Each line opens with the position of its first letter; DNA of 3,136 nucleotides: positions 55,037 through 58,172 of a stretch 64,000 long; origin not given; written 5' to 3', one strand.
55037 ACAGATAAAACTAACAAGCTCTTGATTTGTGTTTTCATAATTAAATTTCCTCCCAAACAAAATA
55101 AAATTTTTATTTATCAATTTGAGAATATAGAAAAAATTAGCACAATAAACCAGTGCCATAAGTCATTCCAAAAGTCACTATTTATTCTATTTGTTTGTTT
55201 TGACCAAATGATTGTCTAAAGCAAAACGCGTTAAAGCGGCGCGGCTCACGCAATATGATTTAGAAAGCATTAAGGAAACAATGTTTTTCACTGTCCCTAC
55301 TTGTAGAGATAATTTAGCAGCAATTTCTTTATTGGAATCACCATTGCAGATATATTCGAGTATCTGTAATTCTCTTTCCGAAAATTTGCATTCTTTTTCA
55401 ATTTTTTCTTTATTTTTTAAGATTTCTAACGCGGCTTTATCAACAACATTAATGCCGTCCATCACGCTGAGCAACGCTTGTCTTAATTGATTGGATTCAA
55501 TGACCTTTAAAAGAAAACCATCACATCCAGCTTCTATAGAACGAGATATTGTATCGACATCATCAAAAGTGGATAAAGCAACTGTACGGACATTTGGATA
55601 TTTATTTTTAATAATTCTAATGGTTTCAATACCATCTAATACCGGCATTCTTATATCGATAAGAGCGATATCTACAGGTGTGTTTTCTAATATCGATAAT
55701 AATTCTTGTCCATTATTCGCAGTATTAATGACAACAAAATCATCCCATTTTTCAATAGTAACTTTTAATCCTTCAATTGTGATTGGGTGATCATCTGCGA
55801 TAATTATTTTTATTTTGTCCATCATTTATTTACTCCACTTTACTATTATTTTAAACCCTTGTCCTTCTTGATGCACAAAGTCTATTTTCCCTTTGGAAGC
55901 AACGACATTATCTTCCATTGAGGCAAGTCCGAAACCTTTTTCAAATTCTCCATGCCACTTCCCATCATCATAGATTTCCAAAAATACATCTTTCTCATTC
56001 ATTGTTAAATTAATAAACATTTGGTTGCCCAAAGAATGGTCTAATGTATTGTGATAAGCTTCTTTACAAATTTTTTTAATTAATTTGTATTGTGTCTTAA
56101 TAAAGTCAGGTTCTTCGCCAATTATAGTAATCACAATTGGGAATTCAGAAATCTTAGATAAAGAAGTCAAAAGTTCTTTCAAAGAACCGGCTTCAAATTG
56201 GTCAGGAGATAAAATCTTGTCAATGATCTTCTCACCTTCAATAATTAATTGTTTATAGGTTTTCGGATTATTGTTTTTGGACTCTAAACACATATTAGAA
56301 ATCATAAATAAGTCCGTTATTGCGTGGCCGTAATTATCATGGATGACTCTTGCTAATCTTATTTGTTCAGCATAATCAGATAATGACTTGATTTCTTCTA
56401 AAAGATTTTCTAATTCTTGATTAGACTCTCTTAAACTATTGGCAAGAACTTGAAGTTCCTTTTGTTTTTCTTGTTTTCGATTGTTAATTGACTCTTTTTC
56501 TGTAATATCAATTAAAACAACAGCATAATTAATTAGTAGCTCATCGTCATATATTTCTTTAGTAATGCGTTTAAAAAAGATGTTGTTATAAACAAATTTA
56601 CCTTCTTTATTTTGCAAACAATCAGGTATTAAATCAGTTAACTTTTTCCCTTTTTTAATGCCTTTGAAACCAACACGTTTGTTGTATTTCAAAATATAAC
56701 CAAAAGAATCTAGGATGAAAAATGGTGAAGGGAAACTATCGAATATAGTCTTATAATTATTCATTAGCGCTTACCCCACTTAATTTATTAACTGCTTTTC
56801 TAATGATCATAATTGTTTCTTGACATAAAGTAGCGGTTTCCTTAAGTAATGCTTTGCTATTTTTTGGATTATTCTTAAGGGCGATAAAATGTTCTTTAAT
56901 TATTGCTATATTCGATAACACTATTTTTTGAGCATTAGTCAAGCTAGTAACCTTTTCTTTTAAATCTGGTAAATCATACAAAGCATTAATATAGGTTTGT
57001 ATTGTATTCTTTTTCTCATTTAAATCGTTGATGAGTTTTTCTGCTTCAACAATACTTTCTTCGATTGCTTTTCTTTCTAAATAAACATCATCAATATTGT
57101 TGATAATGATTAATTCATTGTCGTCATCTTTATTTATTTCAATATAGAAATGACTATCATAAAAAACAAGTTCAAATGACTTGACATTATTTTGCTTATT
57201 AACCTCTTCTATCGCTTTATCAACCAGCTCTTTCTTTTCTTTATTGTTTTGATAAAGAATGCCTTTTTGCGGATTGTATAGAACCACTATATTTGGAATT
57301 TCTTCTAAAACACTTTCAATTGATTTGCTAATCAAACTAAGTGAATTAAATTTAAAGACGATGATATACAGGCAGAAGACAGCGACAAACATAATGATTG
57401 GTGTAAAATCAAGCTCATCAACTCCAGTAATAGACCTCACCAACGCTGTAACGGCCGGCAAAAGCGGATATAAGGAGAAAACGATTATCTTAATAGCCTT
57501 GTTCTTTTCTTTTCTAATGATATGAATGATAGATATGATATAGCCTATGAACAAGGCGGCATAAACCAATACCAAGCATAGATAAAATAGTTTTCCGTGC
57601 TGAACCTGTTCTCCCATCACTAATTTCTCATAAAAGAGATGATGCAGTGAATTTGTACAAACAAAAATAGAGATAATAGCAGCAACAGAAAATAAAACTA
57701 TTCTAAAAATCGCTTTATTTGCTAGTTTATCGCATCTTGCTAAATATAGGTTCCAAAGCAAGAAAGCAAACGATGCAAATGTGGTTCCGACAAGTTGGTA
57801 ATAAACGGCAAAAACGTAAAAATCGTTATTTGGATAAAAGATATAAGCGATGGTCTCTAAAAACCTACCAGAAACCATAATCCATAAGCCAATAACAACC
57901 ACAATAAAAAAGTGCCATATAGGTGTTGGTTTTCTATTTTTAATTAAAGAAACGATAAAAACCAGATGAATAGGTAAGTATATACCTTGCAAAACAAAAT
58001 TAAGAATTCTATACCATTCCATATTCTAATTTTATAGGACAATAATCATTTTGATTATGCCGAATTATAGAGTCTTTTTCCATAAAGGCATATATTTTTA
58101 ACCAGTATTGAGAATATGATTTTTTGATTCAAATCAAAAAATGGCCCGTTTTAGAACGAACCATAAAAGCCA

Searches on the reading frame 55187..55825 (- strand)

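Call 61: search_protein_families(library=pfam, proteins=[window:55187-55825:-], max_evalue=0.001)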
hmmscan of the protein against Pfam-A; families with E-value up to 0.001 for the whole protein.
window:55187-55825:- (212 aa): 3 families
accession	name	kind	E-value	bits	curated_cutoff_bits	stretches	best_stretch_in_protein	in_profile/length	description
PF00072.30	Response_reg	-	7.2e-25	87.8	30.2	1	7-118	1-110/111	Response regulator receiver domain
PF00196.25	GerE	-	3.3e-11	43.1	23.5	1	148-202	3-57/57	Bacterial regulatory proteins, luxR family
PF19610.4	DUF6115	-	0.00093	20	27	0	136-185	84-133/134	Family of unknown function (DUF6115)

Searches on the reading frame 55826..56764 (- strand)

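Call 61: search_protein_families(library=pfam, proteins=[window:55826-56764:-], max_evalue=0.001)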
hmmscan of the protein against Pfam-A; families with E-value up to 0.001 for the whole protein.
window:55826-56764:- (312 aa): 1 family
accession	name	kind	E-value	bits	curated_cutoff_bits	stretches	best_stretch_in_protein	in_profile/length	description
PF07730.19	HisKA_3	-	0.00053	20.9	24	0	134-183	2-51/68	Histidine kinase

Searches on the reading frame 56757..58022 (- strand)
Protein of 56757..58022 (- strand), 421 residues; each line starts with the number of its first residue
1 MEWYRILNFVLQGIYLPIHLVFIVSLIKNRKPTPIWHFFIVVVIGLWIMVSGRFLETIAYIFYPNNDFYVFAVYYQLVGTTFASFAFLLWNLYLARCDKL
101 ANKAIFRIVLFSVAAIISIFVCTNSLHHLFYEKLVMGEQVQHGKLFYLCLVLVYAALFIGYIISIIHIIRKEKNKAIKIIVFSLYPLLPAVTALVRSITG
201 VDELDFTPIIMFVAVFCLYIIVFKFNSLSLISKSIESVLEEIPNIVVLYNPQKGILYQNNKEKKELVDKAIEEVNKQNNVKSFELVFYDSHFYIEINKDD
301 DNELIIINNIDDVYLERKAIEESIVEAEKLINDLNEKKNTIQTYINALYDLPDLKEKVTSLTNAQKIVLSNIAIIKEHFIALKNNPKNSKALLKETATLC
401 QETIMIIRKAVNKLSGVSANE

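Call 61: search_protein_families(library=pfam, proteins=[window:56757-58022:-], max_evalue=0.001)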
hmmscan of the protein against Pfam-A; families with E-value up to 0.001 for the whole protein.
window:56757-58022:- (421 aa): 1 family
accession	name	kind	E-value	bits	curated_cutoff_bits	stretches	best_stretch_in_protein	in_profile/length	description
PF16927.11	HisKA_7TM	-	5.3e-15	56.3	28.6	1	23-230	14-222/224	N-terminal 7TM region of histidine kinase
